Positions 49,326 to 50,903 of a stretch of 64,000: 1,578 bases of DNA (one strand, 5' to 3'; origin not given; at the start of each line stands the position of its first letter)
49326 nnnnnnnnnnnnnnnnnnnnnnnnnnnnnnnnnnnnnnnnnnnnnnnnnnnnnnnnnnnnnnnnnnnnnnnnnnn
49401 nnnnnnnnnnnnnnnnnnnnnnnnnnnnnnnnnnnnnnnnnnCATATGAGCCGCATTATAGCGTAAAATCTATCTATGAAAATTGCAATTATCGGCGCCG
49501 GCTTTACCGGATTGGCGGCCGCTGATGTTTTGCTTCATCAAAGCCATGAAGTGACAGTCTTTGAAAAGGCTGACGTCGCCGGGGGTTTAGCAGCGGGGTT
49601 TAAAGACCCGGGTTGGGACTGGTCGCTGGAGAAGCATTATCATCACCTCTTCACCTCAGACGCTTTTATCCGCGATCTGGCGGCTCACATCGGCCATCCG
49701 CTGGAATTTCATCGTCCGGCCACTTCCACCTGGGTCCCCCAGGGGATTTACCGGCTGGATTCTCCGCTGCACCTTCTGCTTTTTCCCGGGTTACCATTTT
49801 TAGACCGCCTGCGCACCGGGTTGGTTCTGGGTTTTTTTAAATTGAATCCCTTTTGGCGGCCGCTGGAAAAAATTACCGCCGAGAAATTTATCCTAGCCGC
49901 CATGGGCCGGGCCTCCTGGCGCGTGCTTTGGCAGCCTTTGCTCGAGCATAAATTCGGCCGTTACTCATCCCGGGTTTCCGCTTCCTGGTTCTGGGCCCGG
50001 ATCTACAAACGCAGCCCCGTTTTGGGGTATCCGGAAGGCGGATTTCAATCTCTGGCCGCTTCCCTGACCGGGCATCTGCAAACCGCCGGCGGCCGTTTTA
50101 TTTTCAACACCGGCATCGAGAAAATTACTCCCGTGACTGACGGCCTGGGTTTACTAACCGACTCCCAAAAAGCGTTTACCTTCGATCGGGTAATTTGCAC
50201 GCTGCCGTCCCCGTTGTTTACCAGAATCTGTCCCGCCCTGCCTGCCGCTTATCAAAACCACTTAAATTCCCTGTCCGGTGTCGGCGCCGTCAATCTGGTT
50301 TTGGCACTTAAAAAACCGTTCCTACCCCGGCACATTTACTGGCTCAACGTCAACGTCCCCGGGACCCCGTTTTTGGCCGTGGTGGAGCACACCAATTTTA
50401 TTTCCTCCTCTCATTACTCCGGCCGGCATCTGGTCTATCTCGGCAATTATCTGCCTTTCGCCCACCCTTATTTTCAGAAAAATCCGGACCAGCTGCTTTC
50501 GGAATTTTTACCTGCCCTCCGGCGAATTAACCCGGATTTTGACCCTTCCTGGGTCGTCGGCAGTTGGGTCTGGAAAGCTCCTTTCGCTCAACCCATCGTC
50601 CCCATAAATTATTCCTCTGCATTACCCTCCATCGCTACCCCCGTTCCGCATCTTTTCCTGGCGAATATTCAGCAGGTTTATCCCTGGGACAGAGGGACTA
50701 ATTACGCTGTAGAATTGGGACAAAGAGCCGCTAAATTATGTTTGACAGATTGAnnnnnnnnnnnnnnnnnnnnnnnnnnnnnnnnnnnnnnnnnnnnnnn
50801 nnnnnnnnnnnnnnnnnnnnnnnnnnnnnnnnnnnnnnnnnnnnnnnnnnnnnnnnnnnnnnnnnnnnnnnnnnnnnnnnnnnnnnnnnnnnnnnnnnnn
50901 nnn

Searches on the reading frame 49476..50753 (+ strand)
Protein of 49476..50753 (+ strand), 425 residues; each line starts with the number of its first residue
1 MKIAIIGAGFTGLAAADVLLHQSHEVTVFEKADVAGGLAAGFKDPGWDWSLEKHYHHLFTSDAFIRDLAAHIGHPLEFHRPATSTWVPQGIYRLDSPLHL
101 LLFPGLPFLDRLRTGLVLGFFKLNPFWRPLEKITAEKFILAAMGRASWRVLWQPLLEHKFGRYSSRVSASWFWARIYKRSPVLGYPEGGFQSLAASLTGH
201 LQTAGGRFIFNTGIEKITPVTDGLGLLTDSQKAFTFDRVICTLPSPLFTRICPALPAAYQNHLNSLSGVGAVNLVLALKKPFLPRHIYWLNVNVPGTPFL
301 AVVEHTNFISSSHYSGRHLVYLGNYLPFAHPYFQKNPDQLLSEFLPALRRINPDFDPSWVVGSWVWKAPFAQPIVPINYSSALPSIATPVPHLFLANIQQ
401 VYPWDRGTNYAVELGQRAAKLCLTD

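Call 22: search_protein_families(library=pfam, proteins=[window:49476-50753:+], max_evalue=0.01)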
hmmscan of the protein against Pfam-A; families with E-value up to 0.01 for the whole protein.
window:49476-50753:+ (425 aa): 7 families
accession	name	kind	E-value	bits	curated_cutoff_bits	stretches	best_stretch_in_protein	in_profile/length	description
PF01593.30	Amino_oxidase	-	7.4e-29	101.7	19.8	1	10-421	1-441/443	Flavin containing amine oxidoreductase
PF13450.12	NAD_binding_8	-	1.3e-10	41.9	21.9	1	5-62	1-56/68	NAD(P)-binding Rossmann-like domain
PF01266.30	DAO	-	1e-09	38.9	27.9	1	2-80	1-86/353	FAD dependent oxidoreductase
PF00070.33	Pyr_redox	-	1.7e-05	25.7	22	1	2-33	1-32/82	Pyridine nucleotide-disulphide oxidoreductase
PF13454.12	NAD_binding_9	-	4.3e-05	24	21.8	1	4-40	1-41/155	FAD-NAD(P)-binding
PF07992.20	Pyr_redox_2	-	0.00021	21.3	26.1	1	1-32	1-32/291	Pyridine nucleotide-disulphide oxidoreductase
PF00743.25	FMO-like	-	0.0035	16.3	22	1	2-39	3-40/532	Flavin-binding monooxygenase-like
